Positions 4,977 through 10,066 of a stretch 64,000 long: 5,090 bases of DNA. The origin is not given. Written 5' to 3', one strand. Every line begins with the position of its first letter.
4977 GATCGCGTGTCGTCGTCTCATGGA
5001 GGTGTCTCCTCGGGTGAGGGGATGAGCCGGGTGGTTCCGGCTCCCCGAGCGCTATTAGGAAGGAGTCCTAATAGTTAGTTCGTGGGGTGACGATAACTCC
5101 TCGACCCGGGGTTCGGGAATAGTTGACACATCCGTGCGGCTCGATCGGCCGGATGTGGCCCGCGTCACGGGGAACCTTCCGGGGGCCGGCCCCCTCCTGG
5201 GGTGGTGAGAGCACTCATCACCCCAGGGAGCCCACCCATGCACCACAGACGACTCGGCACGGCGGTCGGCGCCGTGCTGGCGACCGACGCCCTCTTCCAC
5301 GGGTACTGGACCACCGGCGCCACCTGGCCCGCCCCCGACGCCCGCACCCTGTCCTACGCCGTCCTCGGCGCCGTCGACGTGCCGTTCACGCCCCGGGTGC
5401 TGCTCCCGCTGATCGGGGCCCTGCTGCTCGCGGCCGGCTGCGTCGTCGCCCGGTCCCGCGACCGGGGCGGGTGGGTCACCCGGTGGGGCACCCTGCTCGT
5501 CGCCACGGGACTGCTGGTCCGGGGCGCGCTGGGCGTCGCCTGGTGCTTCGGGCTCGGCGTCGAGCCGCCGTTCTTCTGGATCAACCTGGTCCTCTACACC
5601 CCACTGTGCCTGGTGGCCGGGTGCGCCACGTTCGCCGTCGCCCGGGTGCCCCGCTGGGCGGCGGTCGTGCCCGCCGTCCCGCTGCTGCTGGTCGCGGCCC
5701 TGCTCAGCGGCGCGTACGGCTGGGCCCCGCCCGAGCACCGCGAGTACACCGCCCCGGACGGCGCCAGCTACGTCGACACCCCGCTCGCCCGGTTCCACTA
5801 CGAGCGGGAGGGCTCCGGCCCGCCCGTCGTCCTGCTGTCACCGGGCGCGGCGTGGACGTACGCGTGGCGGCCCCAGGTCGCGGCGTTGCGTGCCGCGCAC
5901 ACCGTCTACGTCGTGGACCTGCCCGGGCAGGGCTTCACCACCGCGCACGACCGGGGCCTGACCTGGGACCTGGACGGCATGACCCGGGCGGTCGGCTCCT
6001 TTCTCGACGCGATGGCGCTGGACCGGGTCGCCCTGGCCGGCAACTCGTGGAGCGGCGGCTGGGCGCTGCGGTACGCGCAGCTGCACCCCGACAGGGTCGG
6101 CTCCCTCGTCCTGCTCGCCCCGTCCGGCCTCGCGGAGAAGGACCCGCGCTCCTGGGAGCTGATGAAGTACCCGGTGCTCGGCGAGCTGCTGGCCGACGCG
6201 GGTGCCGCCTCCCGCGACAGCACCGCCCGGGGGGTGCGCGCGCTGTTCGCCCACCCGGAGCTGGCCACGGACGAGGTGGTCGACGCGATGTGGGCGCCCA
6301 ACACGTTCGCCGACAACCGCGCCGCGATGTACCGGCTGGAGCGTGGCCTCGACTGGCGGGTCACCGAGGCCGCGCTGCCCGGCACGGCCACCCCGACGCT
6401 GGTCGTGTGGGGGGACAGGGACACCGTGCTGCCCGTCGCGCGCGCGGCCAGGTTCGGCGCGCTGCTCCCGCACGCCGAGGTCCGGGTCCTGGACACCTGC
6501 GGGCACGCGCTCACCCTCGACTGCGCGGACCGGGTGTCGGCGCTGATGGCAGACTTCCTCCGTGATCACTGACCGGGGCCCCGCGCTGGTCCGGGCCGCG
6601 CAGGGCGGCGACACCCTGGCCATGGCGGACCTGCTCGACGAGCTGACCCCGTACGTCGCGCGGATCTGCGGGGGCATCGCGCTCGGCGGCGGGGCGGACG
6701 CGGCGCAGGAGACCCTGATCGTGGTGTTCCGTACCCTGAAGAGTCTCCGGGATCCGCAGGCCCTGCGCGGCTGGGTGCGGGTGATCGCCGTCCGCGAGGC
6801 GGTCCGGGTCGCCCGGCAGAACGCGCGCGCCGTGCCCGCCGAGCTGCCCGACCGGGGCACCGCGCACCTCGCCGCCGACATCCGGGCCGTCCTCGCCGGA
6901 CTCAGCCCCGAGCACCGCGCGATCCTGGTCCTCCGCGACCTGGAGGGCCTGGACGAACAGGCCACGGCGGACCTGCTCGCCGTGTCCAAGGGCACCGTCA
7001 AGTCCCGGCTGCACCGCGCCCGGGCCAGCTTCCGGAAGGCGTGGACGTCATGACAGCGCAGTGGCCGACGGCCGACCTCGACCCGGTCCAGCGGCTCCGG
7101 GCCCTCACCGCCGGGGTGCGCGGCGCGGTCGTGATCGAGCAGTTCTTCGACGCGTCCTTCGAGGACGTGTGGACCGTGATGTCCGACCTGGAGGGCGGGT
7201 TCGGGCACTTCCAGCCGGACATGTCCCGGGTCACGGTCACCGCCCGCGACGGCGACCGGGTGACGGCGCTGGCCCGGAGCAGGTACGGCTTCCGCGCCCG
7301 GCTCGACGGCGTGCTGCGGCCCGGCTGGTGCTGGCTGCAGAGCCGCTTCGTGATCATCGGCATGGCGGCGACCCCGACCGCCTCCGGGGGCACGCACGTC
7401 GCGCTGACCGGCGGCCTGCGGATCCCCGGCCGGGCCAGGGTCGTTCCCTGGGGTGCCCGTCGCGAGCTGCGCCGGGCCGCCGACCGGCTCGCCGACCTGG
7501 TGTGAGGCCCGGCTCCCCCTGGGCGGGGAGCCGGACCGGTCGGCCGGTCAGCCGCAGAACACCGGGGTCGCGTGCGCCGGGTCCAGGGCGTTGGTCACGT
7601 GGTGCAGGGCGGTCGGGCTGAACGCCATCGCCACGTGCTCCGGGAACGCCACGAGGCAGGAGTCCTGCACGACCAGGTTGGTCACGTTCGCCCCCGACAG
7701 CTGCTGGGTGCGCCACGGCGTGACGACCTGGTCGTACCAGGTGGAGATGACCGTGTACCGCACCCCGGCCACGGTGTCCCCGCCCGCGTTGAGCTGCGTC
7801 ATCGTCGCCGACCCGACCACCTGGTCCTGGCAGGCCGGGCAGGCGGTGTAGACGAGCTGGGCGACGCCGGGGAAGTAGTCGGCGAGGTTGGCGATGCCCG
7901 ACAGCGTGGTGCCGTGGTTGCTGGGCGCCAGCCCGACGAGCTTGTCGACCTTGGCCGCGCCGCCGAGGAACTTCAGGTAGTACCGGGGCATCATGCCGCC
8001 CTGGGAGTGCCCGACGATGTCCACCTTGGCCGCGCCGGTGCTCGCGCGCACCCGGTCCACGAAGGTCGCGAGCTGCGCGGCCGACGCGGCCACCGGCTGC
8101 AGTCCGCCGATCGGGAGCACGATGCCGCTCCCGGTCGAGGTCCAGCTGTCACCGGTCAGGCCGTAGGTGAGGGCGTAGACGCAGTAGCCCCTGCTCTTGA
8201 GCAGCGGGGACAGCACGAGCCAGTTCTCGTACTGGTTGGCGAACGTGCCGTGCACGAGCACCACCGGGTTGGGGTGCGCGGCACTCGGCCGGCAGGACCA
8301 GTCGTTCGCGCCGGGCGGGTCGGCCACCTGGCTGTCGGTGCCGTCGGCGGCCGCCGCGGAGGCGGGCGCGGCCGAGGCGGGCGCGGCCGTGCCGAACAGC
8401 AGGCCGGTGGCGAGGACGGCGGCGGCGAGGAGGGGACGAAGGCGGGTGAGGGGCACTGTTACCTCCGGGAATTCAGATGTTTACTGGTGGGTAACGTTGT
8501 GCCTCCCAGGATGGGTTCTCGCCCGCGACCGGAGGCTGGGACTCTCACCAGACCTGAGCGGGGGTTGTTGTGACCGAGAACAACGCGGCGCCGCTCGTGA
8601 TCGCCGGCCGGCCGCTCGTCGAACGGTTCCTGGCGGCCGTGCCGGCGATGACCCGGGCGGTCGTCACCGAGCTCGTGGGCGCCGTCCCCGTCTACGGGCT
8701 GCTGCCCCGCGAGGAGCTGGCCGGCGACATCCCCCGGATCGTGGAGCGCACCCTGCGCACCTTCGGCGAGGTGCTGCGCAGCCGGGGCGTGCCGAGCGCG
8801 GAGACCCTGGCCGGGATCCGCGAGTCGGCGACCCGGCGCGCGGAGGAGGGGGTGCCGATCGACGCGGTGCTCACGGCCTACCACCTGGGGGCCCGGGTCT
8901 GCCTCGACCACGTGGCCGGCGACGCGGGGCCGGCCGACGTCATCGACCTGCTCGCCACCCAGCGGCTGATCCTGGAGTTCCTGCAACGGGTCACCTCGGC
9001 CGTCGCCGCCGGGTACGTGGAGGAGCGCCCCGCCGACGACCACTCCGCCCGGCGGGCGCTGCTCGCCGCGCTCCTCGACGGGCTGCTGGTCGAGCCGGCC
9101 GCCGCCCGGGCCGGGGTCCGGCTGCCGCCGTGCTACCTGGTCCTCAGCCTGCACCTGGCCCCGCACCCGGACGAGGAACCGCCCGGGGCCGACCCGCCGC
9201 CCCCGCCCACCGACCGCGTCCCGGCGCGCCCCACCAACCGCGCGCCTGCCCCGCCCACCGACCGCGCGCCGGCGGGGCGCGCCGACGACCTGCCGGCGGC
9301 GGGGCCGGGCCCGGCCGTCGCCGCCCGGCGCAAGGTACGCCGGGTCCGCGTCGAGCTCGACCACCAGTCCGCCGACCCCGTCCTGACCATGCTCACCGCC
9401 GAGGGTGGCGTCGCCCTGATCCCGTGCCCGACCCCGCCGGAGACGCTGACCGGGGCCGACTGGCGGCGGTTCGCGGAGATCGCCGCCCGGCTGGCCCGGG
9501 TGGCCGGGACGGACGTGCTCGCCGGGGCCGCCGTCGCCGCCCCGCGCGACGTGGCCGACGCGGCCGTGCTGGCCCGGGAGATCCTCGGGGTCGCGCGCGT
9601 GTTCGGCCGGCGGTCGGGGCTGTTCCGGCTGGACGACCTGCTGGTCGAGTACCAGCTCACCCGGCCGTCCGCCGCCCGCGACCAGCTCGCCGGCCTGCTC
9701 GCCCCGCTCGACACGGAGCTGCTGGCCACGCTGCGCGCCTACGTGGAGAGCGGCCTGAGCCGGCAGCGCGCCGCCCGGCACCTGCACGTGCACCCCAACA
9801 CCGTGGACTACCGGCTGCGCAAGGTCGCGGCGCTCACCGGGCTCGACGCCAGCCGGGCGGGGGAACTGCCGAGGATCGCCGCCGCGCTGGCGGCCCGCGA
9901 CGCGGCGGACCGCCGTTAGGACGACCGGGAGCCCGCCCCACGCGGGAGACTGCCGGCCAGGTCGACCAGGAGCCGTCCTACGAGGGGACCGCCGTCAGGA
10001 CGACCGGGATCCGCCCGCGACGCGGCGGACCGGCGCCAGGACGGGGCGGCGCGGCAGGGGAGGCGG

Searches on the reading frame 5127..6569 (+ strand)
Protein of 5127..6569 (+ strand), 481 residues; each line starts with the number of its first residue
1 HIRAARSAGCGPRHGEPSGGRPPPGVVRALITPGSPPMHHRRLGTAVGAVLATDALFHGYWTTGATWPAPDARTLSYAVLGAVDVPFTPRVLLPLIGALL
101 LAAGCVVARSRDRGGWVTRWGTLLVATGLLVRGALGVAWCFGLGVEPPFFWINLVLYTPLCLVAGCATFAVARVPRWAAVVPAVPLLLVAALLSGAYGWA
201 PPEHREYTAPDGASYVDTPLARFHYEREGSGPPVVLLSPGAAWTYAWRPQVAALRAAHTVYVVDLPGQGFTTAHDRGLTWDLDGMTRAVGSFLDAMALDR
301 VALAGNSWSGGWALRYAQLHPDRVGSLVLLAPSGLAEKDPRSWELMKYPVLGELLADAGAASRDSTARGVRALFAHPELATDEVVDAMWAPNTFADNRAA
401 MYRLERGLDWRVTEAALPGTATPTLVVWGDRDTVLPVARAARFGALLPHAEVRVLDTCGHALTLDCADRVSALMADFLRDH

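Call 26: search_protein_families(library=pfam, proteins=[window:5127-6569:+], max_evalue=0.001)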
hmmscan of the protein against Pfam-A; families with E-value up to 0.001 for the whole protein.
window:5127-6569:+ (481 aa): 3 families
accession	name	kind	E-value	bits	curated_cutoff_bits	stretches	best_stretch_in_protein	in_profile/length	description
PF00561.26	Abhydrolase_1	-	5.9e-23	82.2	25.8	1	232-462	1-240/245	alpha/beta hydrolase fold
PF13160.11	DUF3995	-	4e-13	50.4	34.3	1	53-167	3-123/124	Protein of unknown function (DUF3995)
PF12146.15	Hydrolase_4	-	5.3e-12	46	27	1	235-465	7-237/239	Serine aminopeptidase, S33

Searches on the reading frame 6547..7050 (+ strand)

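Call 26: search_protein_families(library=pfam, proteins=[window:6547-7050:+], max_evalue=0.001)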
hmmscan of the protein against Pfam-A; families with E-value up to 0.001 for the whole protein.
window:6547-7050:+ (168 aa): 4 families
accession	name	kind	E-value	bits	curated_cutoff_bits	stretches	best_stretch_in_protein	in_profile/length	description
PF08281.18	Sigma70_r4_2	-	2.8e-14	52.9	25.7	1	111-160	3-52/54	Sigma-70, region 4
PF04545.22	Sigma70_r4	-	2e-10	40.5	24.1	1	115-163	1-49/50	Sigma-70, region 4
PF07638.17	Sigma70_ECF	-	4.4e-05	23.9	21.1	1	116-167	133-184/185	ECF sigma factor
PF04542.20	Sigma70_r2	-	0.00019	21.6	24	1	50-94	24-70/71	Sigma-70 region 2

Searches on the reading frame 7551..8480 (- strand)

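Call 26: search_protein_families(library=pfam, proteins=[window:7551-8480:-], max_evalue=0.001)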
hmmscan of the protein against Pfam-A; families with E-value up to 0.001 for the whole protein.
window:7551-8480:- (310 aa): 6 families
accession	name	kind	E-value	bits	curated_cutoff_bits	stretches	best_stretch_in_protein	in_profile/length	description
PF01674.24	Lipase_2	-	9e-19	68.3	20.3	1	71-275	2-198/219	Lipase (class 2)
PF00561.26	Abhydrolase_1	-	2.6e-10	40.8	25.8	1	71-194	1-111/245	alpha/beta hydrolase fold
PF12697.13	Abhydrolase_6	-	1.4e-09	39.4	26.3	1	73-207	1-109/217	Alpha/beta hydrolase family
PF24096.1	DUF7379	-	9.5e-07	29.4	33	1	136-219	56-143/191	Domain of unknown function (DUF7379)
PF02089.21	Palm_thioest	-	2.7e-06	27.7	26.8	1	72-192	1-114/254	Palmitoyl protein thioesterase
PF24322.2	Tle3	-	0.00075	19.5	27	0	132-164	163-195/321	T6SS Tle3 phospholipase effector domain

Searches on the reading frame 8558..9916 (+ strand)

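Call 26: search_protein_families(library=pfam, proteins=[window:8558-9916:+], max_evalue=0.001)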
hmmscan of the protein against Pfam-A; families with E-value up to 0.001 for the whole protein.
window:8558-9916:+ (453 aa): 1 family
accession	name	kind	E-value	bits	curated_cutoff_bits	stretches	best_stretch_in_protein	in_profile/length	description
PF13556.12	HTH_30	-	5.2e-19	68.2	27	1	388-446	1-59/59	PucR C-terminal helix-turn-helix domain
